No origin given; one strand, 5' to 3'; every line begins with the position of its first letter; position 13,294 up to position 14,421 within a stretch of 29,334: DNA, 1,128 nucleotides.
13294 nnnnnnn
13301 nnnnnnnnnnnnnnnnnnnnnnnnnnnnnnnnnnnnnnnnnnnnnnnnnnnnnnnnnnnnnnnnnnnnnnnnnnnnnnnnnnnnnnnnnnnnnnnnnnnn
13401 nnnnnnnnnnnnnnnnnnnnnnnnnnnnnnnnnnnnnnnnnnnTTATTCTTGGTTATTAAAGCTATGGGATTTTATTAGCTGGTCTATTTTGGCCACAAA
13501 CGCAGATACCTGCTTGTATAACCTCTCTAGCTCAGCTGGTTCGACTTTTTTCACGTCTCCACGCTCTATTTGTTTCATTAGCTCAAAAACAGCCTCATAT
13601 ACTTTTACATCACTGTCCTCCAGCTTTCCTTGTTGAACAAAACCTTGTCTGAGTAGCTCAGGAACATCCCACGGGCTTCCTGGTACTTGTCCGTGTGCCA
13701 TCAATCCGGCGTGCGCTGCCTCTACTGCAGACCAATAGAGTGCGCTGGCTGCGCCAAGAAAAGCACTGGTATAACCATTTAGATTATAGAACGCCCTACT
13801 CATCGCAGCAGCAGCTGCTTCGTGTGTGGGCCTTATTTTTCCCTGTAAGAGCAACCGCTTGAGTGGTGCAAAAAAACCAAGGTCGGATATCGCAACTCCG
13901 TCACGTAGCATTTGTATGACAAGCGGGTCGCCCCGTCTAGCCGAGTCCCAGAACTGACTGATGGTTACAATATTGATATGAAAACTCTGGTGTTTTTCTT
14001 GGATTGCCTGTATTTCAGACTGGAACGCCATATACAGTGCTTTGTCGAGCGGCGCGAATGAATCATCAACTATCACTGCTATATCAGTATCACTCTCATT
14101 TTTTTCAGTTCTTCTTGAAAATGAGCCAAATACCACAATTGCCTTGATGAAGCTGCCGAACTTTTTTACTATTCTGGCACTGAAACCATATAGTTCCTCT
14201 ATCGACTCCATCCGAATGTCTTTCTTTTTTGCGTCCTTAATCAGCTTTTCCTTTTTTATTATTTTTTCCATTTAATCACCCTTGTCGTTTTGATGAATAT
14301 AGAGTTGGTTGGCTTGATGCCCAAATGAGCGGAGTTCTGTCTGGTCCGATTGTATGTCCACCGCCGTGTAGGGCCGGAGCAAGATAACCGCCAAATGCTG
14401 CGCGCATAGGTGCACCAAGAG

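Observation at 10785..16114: Tight - strand cluster of a TIM-barrel protein, two tandem NTase-HEPN fusion paralogs, Tsr3, eL40 and a UbiA-like protein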

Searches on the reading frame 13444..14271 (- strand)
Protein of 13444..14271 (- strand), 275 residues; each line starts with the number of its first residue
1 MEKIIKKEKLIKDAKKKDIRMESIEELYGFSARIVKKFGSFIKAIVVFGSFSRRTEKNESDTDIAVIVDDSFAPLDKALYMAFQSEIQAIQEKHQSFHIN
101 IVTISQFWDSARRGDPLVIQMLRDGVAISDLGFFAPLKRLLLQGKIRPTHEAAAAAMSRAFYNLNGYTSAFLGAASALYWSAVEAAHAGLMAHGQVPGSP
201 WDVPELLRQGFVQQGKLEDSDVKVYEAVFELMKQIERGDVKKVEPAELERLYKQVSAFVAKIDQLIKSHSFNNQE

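Call 3: search_protein_families(library=pfam, proteins=[window:13444-14271:-], max_evalue=0.1)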
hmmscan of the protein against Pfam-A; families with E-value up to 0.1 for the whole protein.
window:13444-14271:- (275 aa): 3 families
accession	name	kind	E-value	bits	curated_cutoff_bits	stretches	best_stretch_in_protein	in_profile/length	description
PF18765.7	Polbeta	-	2.2e-09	37.8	26.9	1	41-95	12-62/93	Polymerase beta, Nucleotidyltransferase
PF01909.29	NTP_transf_2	-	2.7e-07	31.3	21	1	33-109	6-79/93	Nucleotidyltransferase domain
PF22600.2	MTPAP-like_central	-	0.0042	17.6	27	1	13-78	15-71/139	Poly(A) RNA polymerase, mitochondrial-like, central palm domain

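Call 4: search_protein_families(library=ncbifam, proteins=[window:13444-14271:-], max_evalue=0.1)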
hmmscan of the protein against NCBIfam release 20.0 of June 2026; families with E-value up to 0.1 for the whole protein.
window:13444-14271:- (275 aa): 6 families
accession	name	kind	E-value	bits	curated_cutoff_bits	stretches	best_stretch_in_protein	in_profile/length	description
NF047752.1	MntA_antitoxin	equivalog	1.1e-07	31.7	60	1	42-90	7-52/106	type VII toxin-antitoxin system MntA family adenylyltransferase antitoxin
NF033061.1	ANT_4p_I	equivalog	2.4e-05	24.1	350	1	19-74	7-62/253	ANT(4')-I family aminoglycoside nucleotidyltransferase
NF051895.1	anti_phage_HalB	equivalog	5.3e-05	22.9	190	1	44-141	1-83/211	anti-phage Hailong system nucleotidyltransferase HalB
NF000181.1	ANT_4p_Ia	exception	0.00072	19.1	500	1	22-69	11-58/253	aminoglycoside O-nucleotidyltransferase ANT(4')-Ia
NF000079.1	ANT_4p_Ib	exception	0.011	15.4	500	1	30-79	21-70/256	aminoglycoside O-nucleotidyltransferase ANT(4')-Ib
NF012212.1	ANT_9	subfamily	0.02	14.2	340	1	35-80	14-59/249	aminoglycoside nucleotidyltransferase ANT(9)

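Call 10: search_solved_structures(query=window:13444-14271:-, max_evalue=1, show_alignments=2)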
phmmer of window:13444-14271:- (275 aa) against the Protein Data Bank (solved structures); distinct sequences matched with E-value up to 1: 7.
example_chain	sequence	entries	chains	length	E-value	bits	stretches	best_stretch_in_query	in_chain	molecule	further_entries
6p01_A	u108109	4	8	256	0.013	18.5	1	22-70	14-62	Kanamycin nucleotidyltransferase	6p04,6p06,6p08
1kan_A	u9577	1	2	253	0.041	16.8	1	22-69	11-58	KANAMYCIN NUCLEOTIDYLTRANSFERASE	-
6nlt_A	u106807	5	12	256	0.042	16.7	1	22-69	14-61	Kanamycin nucleotidyltransferase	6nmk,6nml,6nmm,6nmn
1kny_A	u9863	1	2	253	0.043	16.7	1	22-69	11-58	KANAMYCIN NUCLEOTIDYLTRANSFERASE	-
6un8_A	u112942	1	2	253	0.043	16.7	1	22-69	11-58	Aminoglycoside NucleotidylTransferase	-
5yep_A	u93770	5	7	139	0.12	15.2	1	42-90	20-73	Toxin-antitoxin system antidote Mnt family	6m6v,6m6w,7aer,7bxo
7ae2_B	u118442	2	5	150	0.8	12.5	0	21-71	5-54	MNT ANTITOXIN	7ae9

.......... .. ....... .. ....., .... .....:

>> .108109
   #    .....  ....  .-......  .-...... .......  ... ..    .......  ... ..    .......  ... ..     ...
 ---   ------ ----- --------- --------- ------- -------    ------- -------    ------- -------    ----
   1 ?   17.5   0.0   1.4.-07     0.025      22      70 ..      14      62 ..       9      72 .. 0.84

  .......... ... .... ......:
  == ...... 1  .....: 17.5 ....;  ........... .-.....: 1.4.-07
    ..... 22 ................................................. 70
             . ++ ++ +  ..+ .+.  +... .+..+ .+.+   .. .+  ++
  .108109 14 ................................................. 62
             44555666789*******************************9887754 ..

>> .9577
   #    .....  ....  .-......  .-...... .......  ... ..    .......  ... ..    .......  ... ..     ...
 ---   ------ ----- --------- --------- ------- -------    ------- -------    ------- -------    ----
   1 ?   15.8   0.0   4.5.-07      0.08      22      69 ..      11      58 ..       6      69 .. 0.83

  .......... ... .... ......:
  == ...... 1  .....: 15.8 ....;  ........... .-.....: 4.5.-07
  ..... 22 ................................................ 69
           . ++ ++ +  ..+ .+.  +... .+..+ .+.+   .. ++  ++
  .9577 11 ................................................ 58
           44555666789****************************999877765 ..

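Call 13: find_encoding_contigs(protein=window:13444-14271:-, flank=10000, max_places=6)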
Protein window:13444-14271:- (275 aa): no gene with exactly this product is on record in the collection.

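Call 14: find_homologous_proteins(query=window:13444-14271:-)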
Query window:13444-14271:- (275 aa): 38 proteins with E <= 0.001 among 3703 candidates.
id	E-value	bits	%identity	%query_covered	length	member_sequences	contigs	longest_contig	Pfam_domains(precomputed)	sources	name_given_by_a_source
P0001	2.3e-174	596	100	100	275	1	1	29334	PF18765.8,PF01909.30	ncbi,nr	ncbi:MAG: nucleotidyltransferase domain-containing protein [Candidatus Altiarchaeota archaeon]|nr:nu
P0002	1.4e-109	384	62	97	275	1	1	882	PF18765.8,PF01909.30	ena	-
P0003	2.1e-108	380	61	98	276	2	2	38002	PF18765.8,PF01909.30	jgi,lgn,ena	-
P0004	7.2e-106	371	62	95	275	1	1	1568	PF18765.8,PF01909.30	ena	-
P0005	3.2e-105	369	58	99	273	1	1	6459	PF18765.8,PF01909.30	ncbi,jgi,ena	-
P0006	3.8e-105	369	61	95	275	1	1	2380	PF18765.8,PF01909.30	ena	-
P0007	4.9e-103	362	58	96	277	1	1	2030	PF18765.8,PF01909.30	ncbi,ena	-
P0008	4.8e-100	352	58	95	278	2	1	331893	PF18765.8,PF01909.30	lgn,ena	-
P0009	1.4e-99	351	58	98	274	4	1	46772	PF18765.8,PF01909.30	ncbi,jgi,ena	-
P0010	3.2e-98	346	56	97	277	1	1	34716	PF18765.8,PF01909.30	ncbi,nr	ncbi:MAG: nucleotidyltransferase domain-containing protein [Candidatus Altiarchaeota archaeon]|nr:nu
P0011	3.9e-98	346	60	95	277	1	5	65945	PF18765.8,PF01909.30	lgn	-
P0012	4.1e-98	346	59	95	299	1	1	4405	PF18765.8,PF01909.30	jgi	jgi:predicted nucleotidyltransferase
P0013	3.3e-96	340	57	96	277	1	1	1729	PF18765.8,PF01909.30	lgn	-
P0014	9.4e-96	338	57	95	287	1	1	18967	PF18765.8,PF01909.30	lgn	-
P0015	2.3e-95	337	56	98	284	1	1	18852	PF18765.8,PF01909.30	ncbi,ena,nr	ncbi:MAG: hypothetical protein GOV01_01320 [Candidatus Altiarchaeota archaeon]|nr:hypothetical prote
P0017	5.6e-95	336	56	95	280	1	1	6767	PF18765.8,PF01909.30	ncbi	-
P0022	6.1e-91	323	54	97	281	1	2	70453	PF18765.8,PF01909.30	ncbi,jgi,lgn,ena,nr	ncbi:MAG TPA: hypothetical protein ENN60_00840 [archaeon]|nr:hypothetical protein [archaeon]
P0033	4.7e-42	162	34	91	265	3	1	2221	-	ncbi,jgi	-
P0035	4.4e-40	156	36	87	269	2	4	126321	PF18765.8,PF01909.30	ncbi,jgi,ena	-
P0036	1.1e-38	151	34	88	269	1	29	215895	PF18765.8,PF01909.30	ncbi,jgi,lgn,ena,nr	ncbi:hypothetical protein HOA92_07165 [archaeon]|jgi:uncharacterized protein (UPF0332 family)/predic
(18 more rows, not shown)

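Call 16: find_encoding_contigs(protein=P0008, flank=8000, max_places=2)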
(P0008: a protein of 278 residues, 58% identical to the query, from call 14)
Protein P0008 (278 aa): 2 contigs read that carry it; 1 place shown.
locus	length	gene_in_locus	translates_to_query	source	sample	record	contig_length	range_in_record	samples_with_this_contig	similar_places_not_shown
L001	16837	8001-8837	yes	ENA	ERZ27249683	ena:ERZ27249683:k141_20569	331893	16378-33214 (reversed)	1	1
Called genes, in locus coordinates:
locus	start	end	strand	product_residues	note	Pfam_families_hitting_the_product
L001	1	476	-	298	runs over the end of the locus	-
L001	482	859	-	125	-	-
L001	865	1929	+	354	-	-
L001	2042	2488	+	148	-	-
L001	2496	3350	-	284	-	-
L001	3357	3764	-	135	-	-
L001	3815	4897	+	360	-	-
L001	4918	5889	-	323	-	PF00953:Glycos_transf_4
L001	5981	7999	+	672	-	PF01261:AP_endonuc_2 (faint)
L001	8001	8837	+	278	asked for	PF01909:NTP_transf_2, PF18765:Polbeta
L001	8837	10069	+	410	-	PF01909:NTP_transf_2, PF18765:Polbeta (weak)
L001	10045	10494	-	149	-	-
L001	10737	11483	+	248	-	-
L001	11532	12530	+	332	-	-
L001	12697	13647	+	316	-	PF08271:Zn_Ribbon_TF, PF00382:TFIIB, PF04545:Sigma70_r4 (faint), PF00382:TFIIB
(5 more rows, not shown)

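Call 17: find_encoding_contigs(protein=P0022, flank=8000, max_places=2)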
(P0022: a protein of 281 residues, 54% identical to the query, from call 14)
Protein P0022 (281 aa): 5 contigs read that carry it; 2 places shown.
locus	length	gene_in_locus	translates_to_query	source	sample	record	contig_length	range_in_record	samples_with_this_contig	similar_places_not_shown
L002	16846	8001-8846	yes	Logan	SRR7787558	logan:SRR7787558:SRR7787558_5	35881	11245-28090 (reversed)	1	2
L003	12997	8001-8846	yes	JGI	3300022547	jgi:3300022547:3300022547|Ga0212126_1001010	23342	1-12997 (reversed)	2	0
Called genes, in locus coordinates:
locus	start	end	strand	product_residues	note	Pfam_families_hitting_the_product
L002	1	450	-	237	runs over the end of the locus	PF13380:CoA_binding_2, PF02943:FeThRed_B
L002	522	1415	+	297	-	PF13793:Pribosyltran_N, PF00156:Pribosyltran, PF14572:Pribosyl_synth (weak)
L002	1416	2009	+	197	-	PF12710:HAD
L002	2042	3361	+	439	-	-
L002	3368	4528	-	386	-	PF04894:Nre_N, PF04895:Nre_C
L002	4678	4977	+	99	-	PF01096:Zn_ribbon_TFIIS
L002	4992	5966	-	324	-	PF00953:Glycos_transf_4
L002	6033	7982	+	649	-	PF01261:AP_endonuc_2 (faint)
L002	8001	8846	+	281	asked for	PF01909:NTP_transf_2, PF18765:Polbeta (weak)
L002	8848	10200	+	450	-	PF01909:NTP_transf_2, PF18765:Polbeta (weak)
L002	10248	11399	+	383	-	PF13506:Glyco_transf_21, PF13641:Glyco_tranf_2_3, PF00535:Glycos_transf_2, PF13632:Glyco_trans_2_3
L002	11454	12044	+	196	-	PF00215:OMPdecase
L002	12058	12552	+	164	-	PF04034:Ribo_biogen_C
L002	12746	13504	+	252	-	-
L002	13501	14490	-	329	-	-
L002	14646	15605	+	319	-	PF08271:Zn_Ribbon_TF, PF22109:Zn_ribbon_tTFIIB (weak), PF00134:Cyclin_N (faint), PF00382:TFIIB, PF04545:Sigma70_r4 (faint), PF00382:TFIIB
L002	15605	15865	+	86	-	-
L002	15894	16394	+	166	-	-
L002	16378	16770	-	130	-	PF01951:Archease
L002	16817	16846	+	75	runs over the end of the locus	PF02597:ThiS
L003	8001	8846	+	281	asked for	PF01909:NTP_transf_2, PF18765:Polbeta (weak)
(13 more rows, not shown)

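Call 18: find_encoding_contigs(protein=P0036, flank=8000, max_places=3)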
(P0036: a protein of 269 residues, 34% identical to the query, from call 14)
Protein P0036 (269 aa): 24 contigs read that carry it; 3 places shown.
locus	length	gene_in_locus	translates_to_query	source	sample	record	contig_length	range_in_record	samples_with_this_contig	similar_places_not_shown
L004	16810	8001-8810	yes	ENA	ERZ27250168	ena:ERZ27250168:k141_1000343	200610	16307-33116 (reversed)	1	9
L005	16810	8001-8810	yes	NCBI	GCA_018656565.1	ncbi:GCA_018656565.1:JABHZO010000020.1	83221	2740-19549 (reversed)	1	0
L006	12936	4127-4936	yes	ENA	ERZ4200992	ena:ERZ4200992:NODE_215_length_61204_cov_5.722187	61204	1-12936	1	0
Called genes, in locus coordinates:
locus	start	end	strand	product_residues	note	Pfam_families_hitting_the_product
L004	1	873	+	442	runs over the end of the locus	-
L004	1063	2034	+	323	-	-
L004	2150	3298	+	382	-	PF07992:Pyr_redox_2 (faint), PF01266:DAO (weak), PF01494:FAD_binding_3 (faint), PF02558:ApbA (faint), PF03486:HI0933_like (faint), PF13450:NAD_binding_8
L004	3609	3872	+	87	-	-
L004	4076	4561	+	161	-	PF13636:Methyltranf_PUA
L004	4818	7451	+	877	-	PF05345:He_PIG (faint), PF17963:Big_9 (faint)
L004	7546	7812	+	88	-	-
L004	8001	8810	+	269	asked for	PF01909:NTP_transf_2, PF18765:Polbeta (weak)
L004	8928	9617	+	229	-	PF04893:Yip1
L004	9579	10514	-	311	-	PF02567:PhzC-PhzF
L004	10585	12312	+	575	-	PF00749:tRNA-synt_1c, PF03950:tRNA-synt_1c_C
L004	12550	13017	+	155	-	-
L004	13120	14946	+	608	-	PF00709:Adenylsucc_synt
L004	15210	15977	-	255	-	PF02518:HATPase_c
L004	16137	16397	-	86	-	PF05239:PRC (weak)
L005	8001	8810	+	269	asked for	PF01909:NTP_transf_2, PF18765:Polbeta (weak)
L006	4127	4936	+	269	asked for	PF01909:NTP_transf_2, PF18765:Polbeta (weak)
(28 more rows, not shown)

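Call 73: search_protein_families(library=padloc, proteins=[window:13444-14271:-], max_evalue=0.01)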
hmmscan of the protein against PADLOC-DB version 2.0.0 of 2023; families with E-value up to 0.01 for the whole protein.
window:13444-14271:- (275 aa): 11 families
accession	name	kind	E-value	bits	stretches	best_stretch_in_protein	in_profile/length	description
PDLC04903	PDC-S09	-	8.2e-09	33.7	1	30-126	14-106/108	-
PDLC04907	PDC-S09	-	4.9e-07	27.9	1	27-81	14-67/114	-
PDLC04906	PDC-S09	-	8.5e-07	27.3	1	32-94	16-82/98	-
PDLC04368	PDC-M05A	-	1.3e-05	23.2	1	36-85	101-151/201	-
PDLC04904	PDC-S09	-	2.8e-05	22.3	1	32-72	17-55/104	-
PDLC04369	PDC-M05A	-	3.9e-05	21.4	1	41-124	102-179/201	-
PDLC04902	PDC-S09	-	0.00018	19.8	1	42-87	21-64/97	-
PDLC00769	Cyclase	-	0.00019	18.9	1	6-71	11-77/261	oligonucleotide-cyclase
PDLC04778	PDC-M70A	-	0.0018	15.7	1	32-84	37-89/355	-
PDLC04372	PDC-M05A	-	0.0031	15.8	0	38-70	72-104/167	-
PDLC03138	Specificity_I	-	0.0034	14.4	1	33-104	14-78/485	Type I specificity subunit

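Call 107: find_encoding_contigs(protein=P0035, flank=10000, max_places=2)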
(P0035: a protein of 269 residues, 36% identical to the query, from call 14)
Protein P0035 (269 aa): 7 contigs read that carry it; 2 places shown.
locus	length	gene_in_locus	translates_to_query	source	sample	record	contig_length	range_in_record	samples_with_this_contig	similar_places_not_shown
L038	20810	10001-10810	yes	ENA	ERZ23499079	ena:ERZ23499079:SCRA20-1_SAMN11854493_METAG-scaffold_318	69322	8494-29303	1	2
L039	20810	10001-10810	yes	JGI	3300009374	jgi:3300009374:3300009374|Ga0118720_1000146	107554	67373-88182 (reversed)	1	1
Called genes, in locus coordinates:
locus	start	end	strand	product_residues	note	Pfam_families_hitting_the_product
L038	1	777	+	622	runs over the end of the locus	PF00012:HSP70, PF06723:MreB_Mbl, PF00012:HSP70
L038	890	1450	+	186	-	PF13419:HAD_2, PF00702:Hydrolase, PF13242:Hydrolase_like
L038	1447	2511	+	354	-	PF00391:PEP-utilizers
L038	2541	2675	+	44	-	-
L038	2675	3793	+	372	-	PF00226:DnaJ, PF01556:DnaJ_C, PF00684:DnaJ_CXXCXGXG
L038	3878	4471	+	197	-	-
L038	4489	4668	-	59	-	-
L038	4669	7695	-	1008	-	-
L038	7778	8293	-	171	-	PF01467:CTP_transf_like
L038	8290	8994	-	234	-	PF02540:NAD_synthase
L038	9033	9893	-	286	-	PF00892:EamA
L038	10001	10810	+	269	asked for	PF01909:NTP_transf_2 (weak), PF18765:Polbeta (faint)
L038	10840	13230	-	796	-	-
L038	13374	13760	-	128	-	-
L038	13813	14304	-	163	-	PF01613:Flavin_Reduct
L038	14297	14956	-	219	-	PF02633:Creatininase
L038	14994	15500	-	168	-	PF01209:Ubie_methyltran, PF13489:Methyltransf_23, PF07021:MetW (weak), PF13847:Methyltransf_31, PF08241:Methyltransf_11, PF08242:Methyltransf_12 (weak), PF13649:Methyltransf_25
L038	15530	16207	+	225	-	PF07314:Lit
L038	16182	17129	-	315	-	-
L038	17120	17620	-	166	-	-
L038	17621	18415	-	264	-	-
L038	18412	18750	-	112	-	-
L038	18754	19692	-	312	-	-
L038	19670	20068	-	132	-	-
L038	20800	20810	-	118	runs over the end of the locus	-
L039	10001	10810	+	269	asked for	PF01909:NTP_transf_2 (weak), PF18765:Polbeta (faint)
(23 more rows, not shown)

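Call 110: search_protein_families(library=pfam, proteins=[L038:10840-13230:-], max_evalue=0.1)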
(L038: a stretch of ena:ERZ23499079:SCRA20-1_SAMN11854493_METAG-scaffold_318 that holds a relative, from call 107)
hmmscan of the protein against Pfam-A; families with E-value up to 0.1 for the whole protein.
L038:10840-13230:- (796 aa): 1 family
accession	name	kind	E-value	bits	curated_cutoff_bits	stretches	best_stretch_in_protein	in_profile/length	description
PF22544.2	HYDIN_VesB_CFA65-like_Ig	-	0.035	14.8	25.5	0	154-247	15-97/100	HYDIN/CFA65/VesB-like, Ig-like domain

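Call 113: search_dna_similar(query=window:13444-14271:-, collection=plasmids, mode=protein, max_evalue=0.001, max_rows=8)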
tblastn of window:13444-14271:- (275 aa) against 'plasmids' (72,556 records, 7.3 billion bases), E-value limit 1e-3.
No match.

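Call 114: search_dna_similar(query=window:13444-14271:-, collection=phages, mode=protein, max_evalue=0.001, max_rows=8)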
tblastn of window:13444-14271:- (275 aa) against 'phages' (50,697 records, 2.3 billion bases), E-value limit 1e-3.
No match.

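Call 115: find_related_loci(query=A3, collection=viral_contigs, flank=5000)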
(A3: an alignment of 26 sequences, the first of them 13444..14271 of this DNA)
Query A3 (275 aa) in viral_contigs; peptide patterns used: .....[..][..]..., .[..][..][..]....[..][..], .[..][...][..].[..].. (x = any residue, [..] = any of these).
242 stretches matched a pattern, but none encodes a relative of the query by tblastn (E <= 1e-3).

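Call 117: list_cluster_members(proteins=[P0033, P0035, P0036, P0077, P0085, P0089, P0090, P0009, P0022, P0017])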
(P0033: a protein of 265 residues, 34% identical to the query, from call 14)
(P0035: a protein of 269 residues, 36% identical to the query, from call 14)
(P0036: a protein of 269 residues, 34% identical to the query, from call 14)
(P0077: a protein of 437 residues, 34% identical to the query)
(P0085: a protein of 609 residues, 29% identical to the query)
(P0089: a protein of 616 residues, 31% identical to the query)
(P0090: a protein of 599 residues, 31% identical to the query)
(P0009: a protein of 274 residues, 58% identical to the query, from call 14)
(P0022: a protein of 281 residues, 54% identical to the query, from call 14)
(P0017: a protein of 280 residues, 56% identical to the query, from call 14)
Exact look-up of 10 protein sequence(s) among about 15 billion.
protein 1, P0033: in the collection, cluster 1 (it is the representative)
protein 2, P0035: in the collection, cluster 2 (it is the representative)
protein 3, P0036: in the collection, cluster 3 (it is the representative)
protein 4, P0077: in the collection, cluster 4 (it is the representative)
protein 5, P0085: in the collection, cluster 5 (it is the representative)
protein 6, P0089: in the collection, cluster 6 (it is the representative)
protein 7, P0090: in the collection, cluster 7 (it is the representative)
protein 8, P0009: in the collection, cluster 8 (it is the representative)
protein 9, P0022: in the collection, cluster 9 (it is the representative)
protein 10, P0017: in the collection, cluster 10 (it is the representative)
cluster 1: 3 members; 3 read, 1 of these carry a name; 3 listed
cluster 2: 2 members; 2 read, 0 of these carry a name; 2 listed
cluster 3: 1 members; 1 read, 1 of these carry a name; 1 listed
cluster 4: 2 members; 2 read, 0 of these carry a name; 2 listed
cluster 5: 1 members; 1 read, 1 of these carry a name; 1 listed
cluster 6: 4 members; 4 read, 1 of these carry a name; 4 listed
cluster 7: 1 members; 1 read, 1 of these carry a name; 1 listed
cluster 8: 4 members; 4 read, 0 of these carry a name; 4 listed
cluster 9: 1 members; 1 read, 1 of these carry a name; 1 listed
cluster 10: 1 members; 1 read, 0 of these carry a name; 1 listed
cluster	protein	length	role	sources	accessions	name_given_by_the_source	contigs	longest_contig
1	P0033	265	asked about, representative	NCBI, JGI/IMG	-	-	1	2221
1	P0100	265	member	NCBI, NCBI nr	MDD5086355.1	MAG: hypothetical protein PHV16_01255 [Candidatus Nanoarchaeia archaeon] | hypothetical protein [Candidatus Nanoarchaeia archaeon]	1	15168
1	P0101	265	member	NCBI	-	-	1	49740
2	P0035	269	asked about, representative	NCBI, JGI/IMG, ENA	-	-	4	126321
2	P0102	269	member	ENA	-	-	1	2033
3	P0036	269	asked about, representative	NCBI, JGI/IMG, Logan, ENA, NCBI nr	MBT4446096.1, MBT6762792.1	hypothetical protein HOA92_07165 [archaeon] | uncharacterized protein (UPF0332 family)/predicted nucleotidyltransferase | hypothetical protein [archaeon]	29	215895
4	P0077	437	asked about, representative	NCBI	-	-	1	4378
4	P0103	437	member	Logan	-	-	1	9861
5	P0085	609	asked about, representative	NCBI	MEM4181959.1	MAG: nucleotidyltransferase domain-containing protein [Candidatus Pacearchaeota archaeon]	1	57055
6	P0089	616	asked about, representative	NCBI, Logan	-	-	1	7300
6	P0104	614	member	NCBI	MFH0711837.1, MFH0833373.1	MAG: nucleotidyltransferase domain-containing protein [archaeon]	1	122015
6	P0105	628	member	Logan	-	-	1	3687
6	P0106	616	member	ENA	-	-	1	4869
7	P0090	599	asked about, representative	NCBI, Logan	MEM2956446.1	MAG: nucleotidyltransferase domain-containing protein [Candidatus Pacearchaeota archaeon]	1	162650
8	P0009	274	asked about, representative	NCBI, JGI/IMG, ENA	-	-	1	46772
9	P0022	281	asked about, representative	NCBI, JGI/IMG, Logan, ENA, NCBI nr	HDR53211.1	MAG TPA: hypothetical protein ENN60_00840 [archaeon] | hypothetical protein [archaeon]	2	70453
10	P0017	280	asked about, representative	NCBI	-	-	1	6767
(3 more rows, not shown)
